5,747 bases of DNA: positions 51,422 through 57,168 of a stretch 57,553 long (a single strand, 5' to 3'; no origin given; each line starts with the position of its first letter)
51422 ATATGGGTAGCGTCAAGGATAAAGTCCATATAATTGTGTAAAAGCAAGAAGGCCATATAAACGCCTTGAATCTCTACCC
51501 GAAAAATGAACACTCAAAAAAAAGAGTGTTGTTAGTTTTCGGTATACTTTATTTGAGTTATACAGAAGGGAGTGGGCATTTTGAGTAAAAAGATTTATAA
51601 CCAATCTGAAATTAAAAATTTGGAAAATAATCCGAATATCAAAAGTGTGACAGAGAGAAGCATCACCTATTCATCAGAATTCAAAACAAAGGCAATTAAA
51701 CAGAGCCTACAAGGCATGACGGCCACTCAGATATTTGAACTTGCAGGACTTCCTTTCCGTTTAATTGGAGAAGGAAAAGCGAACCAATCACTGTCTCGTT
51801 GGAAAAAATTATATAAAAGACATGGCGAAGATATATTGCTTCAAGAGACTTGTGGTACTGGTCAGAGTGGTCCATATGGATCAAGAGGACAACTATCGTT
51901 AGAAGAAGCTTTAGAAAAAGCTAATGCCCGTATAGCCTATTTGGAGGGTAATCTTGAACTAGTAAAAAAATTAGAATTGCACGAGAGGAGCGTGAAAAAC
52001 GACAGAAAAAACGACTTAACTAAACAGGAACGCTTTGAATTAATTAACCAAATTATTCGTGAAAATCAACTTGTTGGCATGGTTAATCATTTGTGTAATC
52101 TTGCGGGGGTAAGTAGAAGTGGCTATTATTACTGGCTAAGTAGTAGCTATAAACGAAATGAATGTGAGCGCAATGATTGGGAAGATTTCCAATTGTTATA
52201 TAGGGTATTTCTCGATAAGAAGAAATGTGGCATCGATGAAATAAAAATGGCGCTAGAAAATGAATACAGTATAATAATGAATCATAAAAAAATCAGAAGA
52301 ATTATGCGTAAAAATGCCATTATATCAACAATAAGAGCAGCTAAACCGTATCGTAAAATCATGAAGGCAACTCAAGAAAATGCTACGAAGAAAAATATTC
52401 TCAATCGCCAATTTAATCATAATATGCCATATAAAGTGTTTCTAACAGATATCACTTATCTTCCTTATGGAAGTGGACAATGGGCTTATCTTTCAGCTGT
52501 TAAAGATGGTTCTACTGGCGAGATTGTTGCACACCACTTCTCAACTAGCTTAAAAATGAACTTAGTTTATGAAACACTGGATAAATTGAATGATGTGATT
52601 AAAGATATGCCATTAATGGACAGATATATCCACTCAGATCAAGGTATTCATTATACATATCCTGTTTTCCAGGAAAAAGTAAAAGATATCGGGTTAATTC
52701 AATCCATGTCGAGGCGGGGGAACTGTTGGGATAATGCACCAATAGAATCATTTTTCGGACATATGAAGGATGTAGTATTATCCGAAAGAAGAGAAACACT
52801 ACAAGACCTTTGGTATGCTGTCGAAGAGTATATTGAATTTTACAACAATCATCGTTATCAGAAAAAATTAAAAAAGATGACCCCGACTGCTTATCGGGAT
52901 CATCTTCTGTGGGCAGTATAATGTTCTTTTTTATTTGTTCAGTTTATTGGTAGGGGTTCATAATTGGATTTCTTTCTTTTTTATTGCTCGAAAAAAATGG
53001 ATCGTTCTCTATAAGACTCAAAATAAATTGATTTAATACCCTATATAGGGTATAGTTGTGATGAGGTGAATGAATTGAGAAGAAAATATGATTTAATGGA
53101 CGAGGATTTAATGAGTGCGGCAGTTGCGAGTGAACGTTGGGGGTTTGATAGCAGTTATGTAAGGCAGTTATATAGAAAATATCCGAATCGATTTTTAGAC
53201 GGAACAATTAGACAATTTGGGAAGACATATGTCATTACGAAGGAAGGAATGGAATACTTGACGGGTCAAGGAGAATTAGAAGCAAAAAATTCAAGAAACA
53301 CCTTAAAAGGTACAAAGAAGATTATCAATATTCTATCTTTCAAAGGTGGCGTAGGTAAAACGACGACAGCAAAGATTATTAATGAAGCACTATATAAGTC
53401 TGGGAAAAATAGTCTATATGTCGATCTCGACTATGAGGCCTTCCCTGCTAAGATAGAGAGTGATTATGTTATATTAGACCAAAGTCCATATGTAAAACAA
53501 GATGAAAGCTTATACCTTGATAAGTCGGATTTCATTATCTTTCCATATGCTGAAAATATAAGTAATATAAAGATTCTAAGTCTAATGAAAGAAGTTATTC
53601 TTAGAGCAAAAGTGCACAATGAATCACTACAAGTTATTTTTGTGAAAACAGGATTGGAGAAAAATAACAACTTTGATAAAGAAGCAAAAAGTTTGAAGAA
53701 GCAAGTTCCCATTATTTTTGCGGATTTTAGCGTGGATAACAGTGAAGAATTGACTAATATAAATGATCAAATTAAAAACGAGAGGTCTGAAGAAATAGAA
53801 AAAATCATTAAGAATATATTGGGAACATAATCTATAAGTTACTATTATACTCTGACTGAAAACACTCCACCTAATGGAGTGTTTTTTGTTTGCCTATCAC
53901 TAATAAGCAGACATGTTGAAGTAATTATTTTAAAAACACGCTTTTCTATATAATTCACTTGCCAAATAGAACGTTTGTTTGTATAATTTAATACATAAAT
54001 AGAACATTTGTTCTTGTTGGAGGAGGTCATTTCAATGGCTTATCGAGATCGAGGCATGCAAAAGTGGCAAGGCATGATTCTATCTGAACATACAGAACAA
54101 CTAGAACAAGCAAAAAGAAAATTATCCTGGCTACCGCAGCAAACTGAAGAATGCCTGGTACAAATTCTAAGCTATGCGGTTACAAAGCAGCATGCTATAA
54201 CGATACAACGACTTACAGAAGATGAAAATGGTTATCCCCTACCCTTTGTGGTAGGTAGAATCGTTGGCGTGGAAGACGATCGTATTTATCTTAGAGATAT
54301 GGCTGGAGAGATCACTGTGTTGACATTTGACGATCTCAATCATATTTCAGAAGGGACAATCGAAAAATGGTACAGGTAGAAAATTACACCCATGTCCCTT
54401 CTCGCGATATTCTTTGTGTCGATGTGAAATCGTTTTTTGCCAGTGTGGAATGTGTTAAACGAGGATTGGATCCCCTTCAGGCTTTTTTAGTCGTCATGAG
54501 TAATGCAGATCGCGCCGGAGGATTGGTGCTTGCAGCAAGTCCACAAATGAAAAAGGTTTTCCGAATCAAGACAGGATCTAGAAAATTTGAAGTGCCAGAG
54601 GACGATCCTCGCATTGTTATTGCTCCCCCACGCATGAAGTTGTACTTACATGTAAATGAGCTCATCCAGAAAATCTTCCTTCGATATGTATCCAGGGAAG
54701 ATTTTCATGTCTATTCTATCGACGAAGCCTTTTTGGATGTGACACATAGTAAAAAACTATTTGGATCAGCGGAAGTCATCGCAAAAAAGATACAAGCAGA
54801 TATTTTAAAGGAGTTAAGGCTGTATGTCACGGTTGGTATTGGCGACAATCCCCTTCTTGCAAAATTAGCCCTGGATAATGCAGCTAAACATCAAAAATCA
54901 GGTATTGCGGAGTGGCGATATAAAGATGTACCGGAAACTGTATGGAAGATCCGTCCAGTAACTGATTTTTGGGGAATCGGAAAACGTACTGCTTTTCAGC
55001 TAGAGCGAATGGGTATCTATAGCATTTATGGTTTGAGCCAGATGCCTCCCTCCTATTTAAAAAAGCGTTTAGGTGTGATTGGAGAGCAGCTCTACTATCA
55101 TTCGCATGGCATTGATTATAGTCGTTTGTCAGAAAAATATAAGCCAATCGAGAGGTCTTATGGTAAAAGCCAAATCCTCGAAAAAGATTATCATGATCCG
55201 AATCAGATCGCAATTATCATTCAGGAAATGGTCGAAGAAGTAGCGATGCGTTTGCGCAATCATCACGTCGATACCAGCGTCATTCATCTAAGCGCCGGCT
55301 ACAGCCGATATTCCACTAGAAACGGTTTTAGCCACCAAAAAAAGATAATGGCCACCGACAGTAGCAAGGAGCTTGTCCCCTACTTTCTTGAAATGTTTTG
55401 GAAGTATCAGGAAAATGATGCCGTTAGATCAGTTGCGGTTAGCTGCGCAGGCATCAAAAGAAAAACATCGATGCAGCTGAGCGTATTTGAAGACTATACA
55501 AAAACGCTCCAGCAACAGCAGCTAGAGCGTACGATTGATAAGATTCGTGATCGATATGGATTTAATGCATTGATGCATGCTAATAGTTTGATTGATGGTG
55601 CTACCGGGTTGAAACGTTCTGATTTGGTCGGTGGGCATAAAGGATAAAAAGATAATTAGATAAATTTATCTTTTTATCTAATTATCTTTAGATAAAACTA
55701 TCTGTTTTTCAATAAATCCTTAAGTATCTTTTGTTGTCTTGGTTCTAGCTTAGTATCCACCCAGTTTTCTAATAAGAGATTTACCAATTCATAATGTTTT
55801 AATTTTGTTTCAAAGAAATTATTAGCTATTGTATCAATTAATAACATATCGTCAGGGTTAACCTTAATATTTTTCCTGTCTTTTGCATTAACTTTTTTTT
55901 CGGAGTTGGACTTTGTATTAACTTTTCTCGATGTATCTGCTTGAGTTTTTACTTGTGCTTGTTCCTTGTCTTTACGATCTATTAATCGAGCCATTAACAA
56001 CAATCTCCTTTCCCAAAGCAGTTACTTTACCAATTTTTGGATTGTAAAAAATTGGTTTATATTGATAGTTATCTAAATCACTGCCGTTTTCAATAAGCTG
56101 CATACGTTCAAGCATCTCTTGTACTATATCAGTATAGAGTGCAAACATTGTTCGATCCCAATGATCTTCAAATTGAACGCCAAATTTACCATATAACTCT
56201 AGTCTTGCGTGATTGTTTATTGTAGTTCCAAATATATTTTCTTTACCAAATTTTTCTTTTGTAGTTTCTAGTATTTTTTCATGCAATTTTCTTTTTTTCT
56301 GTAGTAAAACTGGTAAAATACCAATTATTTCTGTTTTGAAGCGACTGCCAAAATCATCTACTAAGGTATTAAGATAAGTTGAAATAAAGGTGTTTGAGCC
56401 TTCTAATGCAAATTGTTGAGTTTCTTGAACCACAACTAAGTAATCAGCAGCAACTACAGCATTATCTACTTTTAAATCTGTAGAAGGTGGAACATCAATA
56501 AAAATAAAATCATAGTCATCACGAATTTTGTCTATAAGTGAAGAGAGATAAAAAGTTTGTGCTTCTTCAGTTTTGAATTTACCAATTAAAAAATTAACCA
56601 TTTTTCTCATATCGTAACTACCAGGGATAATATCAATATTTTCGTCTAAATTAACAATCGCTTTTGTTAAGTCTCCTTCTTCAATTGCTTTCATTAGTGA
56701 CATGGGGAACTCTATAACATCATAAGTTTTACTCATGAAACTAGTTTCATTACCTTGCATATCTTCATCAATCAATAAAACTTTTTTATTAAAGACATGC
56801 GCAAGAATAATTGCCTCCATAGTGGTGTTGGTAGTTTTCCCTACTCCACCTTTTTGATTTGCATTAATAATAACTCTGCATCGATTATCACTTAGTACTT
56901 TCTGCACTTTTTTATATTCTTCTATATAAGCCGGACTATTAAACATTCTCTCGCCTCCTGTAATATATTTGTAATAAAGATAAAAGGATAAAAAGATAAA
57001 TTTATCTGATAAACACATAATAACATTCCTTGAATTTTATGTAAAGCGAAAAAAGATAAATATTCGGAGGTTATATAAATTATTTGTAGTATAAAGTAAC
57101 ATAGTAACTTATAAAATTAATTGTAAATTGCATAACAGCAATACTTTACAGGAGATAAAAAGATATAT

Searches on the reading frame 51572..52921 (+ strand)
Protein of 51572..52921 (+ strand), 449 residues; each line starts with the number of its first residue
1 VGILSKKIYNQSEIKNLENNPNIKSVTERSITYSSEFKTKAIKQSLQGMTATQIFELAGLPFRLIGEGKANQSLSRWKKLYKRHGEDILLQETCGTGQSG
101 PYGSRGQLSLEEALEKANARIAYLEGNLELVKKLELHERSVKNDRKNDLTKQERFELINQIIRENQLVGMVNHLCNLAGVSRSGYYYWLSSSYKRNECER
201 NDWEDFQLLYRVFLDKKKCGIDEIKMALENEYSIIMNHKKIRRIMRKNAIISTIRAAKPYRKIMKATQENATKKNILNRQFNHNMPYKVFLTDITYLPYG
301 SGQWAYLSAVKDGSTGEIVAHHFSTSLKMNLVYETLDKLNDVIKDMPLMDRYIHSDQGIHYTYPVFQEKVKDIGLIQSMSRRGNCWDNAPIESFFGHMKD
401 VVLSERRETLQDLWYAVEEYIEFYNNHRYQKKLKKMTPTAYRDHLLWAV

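Call 63: search_protein_families(library=pfam, proteins=[window:51572-52921:+], max_evalue=0.001)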
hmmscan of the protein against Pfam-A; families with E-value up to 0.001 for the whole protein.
window:51572-52921:+ (449 aa): 4 families
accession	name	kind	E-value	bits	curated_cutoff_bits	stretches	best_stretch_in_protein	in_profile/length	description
PF13333.12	rve_2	-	3.5e-15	56.3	22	1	392-446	1-56/56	Integrase core domain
PF00665.32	rve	-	5.7e-12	46.2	32.6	1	284-385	2-102/102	Integrase core domain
PF13683.12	rve_3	-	7.8e-11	42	26.5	1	377-438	5-67/67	Integrase core domain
PF13276.12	HTH_21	-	1e-07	32.5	28.1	1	206-256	7-58/60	HTH-like domain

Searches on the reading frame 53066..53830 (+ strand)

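Call 63: search_protein_families(library=pfam, proteins=[window:53066-53830:+], max_evalue=0.001)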
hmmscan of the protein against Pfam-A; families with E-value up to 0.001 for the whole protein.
window:53066-53830:+ (254 aa): 4 families
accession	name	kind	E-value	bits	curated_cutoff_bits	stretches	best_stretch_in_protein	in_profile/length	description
PF20038.5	HTH_59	-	2.3e-14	53.5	27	1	12-68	4-63/66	Helix-turn-helix domain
PF13614.12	AAA_31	-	5.4e-09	36.7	27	1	85-123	2-40/177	AAA domain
PF01656.29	CbiA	-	1.7e-07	31.7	25.4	1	89-206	3-92/125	CobQ/CobB/MinD/ParA nucleotide binding domain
PF10609.15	ParA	-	1.9e-05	24.6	27.1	1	83-122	2-41/246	NUBPL iron-transfer P-loop NTPase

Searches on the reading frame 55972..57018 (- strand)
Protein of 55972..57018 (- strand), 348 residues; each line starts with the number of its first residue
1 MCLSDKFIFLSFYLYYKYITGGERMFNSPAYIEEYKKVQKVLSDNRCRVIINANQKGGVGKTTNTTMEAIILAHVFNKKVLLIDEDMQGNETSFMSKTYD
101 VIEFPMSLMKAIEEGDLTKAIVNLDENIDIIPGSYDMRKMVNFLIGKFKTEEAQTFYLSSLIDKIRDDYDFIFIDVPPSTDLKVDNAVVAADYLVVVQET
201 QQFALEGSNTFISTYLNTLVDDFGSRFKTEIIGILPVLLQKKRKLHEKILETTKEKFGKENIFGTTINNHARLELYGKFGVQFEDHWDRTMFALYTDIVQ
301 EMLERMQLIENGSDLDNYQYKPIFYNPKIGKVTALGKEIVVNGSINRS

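Call 62: search_protein_families(library=padloc, proteins=[window:55972-57018:-], max_evalue=0.001)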
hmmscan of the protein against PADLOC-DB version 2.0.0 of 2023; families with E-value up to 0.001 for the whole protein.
window:55972-57018:- (348 aa): 1 family
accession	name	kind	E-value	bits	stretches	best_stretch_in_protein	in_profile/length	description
PDLC04559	PDC-M28B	-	0.00036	17.7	1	45-87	126-167/438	-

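Call 63: search_protein_families(library=pfam, proteins=[window:55972-57018:-], max_evalue=0.001)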
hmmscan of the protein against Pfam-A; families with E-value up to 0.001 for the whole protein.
window:55972-57018:- (348 aa): 4 families
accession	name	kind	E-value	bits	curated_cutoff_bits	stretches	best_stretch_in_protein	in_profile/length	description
PF13614.12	AAA_31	-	2e-36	126.1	27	1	48-214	2-163/177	AAA domain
PF01656.29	CbiA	-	1.1e-11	45.2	25.4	1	50-271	1-113/125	CobQ/CobB/MinD/ParA nucleotide binding domain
PF10609.15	ParA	-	2.9e-07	30.6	27.1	1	49-206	5-151/246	NUBPL iron-transfer P-loop NTPase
PF09140.17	MipZ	-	3e-05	23.9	20.7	0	150-195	81-126/262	ATPase MipZ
